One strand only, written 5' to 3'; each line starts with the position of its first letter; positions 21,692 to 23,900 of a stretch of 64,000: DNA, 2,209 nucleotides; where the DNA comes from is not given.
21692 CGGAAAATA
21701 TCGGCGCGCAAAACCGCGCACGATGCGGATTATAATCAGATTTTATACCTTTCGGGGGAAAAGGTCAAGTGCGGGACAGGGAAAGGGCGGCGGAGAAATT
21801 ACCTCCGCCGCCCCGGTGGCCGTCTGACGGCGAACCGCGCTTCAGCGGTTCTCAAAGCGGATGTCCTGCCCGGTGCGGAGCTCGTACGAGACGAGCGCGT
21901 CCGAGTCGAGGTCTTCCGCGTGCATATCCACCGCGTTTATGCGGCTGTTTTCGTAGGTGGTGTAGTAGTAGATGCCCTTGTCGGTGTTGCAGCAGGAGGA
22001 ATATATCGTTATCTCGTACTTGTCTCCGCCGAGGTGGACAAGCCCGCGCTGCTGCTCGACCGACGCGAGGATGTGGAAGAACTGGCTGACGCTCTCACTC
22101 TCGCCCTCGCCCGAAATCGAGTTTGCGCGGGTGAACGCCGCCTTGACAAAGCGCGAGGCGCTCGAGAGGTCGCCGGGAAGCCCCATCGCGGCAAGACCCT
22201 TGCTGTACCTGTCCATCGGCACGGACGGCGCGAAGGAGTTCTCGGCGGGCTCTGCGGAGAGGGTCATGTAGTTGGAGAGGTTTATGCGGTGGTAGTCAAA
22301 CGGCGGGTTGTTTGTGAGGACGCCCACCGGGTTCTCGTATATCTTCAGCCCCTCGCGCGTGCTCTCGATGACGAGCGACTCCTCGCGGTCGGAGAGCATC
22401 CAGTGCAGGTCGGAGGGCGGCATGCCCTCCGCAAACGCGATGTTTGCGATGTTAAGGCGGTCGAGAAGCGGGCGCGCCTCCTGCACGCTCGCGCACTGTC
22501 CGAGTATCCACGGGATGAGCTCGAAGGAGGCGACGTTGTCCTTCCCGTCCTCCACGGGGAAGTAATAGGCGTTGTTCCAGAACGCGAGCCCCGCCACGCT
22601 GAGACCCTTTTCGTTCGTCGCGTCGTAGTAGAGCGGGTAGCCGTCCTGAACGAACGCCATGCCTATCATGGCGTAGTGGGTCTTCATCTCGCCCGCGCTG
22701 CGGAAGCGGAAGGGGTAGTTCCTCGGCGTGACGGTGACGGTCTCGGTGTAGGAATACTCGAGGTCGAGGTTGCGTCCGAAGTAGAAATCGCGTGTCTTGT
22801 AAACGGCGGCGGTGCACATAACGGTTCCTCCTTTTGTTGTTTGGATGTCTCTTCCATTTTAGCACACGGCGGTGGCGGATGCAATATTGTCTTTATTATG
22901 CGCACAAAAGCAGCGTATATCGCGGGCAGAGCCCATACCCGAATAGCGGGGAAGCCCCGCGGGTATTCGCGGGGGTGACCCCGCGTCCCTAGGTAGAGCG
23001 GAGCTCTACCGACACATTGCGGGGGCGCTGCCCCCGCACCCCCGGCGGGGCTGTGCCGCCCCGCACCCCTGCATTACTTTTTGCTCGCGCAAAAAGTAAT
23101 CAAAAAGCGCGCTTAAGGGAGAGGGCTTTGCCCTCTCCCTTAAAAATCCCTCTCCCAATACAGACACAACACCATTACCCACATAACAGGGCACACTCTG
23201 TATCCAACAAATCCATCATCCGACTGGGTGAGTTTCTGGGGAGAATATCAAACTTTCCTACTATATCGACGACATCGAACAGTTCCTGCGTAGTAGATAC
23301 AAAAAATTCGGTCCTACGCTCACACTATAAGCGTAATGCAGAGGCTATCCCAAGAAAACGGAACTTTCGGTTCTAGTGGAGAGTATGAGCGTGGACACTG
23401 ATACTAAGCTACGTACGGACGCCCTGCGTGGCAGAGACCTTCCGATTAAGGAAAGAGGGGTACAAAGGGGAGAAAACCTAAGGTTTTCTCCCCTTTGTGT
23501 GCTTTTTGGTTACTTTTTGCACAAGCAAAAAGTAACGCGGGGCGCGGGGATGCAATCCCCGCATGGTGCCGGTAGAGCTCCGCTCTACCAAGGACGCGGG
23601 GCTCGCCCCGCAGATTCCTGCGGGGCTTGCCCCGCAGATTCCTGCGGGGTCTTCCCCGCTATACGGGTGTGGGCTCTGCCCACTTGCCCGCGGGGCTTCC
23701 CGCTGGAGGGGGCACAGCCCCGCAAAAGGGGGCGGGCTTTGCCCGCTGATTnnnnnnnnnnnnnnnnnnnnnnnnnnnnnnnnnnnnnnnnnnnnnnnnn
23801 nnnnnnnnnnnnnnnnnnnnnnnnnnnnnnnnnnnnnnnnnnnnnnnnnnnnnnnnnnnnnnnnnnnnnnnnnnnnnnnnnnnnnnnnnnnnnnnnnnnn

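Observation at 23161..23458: Conserved ~300-bp non-coding core shared by the three repeat copies: candidate structured RNA or non-autonomous mobile-element core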

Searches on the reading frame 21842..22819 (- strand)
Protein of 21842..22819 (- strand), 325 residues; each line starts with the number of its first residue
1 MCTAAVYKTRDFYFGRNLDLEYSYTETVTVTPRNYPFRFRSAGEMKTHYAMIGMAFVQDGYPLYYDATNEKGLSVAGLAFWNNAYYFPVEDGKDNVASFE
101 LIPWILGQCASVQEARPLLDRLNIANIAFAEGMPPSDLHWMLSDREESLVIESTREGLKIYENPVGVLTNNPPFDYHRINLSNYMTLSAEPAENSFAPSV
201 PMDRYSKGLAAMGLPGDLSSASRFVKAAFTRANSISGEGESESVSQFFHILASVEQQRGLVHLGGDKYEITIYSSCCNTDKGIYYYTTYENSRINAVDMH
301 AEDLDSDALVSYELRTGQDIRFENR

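Call 10: search_protein_families(library=pfam, proteins=[window:21842-22819:-])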
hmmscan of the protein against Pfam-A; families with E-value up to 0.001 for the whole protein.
window:21842-22819:- (325 aa): 1 family
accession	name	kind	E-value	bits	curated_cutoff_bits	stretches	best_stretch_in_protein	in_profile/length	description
PF02275.23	CBAH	-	5.5e-96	322.3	20.4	1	2-312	1-316/316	Linear amide C-N hydrolases, choloylglycine hydrolase family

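Call 59: find_encoding_contigs(protein=window:21842-22819:-, flank=3000, max_places=8)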
Protein window:21842-22819:- (325 aa): 8 contigs read that carry it; 1 place shown.
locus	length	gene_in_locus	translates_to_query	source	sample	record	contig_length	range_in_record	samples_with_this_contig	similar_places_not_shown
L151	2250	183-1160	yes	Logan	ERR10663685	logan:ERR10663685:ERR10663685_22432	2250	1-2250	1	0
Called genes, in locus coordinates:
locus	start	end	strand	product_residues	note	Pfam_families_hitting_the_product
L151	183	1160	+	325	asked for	PF02275:CBAH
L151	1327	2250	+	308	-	?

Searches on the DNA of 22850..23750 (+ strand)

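Call 7: search_rna_families(source=window, start=22850, end=23750, threshold=evalue, max_evalue=10, show_alignments=2)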
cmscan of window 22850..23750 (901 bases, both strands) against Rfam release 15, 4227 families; matches with E-value up to 10: 24.
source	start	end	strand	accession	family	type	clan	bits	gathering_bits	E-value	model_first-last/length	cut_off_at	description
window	23445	23506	+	RF02436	SpF43_sRNA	Gene; sRNA;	-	26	70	0.0081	1-99/99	no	Streptococcus sRNA SpF43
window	23556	23657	+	RF02837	anti-hemB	Gene; sRNA;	-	24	49.5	0.0035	1-81/81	no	Burkholderia RNA 7 (anti-hemB)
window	23587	23721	+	RF02498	Atu_C3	Gene; sRNA;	-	21.4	100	0.036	1-156/156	no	Rhizobiales sRNA Atu_C3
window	23457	23503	+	RF03792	MIR6462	Gene; miRNA;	-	20.6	96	0.76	1-119/119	no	MIR6462 microRNA precursor family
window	23112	23146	+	RF00367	mir-BHRF1-3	Gene; miRNA;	-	19.8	80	0.27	1-65/65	no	mir-BHRF1-3 microRNA precursor family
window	23452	23508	+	RF03560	mir-3926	Gene; miRNA;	-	19.6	82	1.1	1-63/63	no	mir-3926 microRNA precursor family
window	23462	23498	-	RF04134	MIR7504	Gene; miRNA;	-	19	83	2.3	1-124/124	no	MIR7504 microRNA precursor family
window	23632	23697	-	RF02992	hya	Cis-reg;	-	18.6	56.8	1.8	1-72/72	no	hya RNA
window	23460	23500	+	RF03383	mir-1976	Gene; miRNA;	-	18.5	71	0.87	1-52/52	no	mir-1976 microRNA precursor family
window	23463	23496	-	RF04279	mir-H20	Gene; miRNA;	CL00141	17.8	99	2.4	1-82/82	no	mir-H20 microRNA precursor family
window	23388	23499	+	RF02055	STnc380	Gene; sRNA;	-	17.5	60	1.1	1-108/108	no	Enterobacterial sRNA STnc380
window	23108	23185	-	RF02055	STnc380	Gene; sRNA;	-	17.2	60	1.2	1-108/108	no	Enterobacterial sRNA STnc380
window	23651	23724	-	RF02950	D12-methyl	Gene; sRNA;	-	16.1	57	3.3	1-64/64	no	D12-methyl RNA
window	23460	23500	+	RF02536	AEV_CRE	Cis-reg;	-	16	100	3.9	1-135/135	no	Avian encephalitis virus (AEV) cis-acting replication element (CRE)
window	23715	23743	-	RF01356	CRISPR-DR28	Gene; CRISPR;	-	16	35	9.7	1-24/24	no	CRISPR RNA direct repeat element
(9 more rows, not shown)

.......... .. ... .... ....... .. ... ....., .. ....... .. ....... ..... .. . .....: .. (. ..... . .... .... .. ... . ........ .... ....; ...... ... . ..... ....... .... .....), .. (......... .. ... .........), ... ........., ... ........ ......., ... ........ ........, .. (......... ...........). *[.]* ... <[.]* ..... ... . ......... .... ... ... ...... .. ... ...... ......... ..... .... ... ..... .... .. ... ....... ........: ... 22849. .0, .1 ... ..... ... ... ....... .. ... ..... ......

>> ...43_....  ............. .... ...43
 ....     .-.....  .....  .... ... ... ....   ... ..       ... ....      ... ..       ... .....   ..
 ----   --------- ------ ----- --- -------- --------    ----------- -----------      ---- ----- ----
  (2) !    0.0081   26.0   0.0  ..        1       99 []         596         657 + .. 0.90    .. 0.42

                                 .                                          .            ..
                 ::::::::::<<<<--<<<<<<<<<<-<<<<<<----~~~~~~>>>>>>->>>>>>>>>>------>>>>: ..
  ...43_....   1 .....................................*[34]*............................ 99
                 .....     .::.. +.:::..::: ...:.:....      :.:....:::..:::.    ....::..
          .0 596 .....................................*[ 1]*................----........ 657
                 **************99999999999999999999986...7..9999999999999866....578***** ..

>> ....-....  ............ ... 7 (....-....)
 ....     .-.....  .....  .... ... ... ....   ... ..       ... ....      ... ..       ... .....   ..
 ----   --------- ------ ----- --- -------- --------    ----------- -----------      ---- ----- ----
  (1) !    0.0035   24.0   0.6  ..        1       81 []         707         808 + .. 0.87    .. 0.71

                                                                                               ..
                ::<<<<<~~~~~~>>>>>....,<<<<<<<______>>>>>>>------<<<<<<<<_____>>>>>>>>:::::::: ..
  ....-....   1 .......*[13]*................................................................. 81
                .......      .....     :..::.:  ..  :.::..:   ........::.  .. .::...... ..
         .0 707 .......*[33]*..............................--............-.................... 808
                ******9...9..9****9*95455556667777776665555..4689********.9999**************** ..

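Call 39: search_dna_similar(query=window:23045-23560:+, collection=plasmids, mode=distant, max_evalue=0.001)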
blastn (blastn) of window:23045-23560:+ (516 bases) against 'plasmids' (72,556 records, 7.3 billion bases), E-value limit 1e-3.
No match.

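Call 40: search_dna_similar(query=window:23045-23560:+, collection=phages, mode=distant, max_evalue=0.001)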
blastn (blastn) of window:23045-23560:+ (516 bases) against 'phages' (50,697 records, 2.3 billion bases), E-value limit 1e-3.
No match.
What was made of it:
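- Tried and rejected: blastn (distant mode) against plasmids and phages (calls 39, 40).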
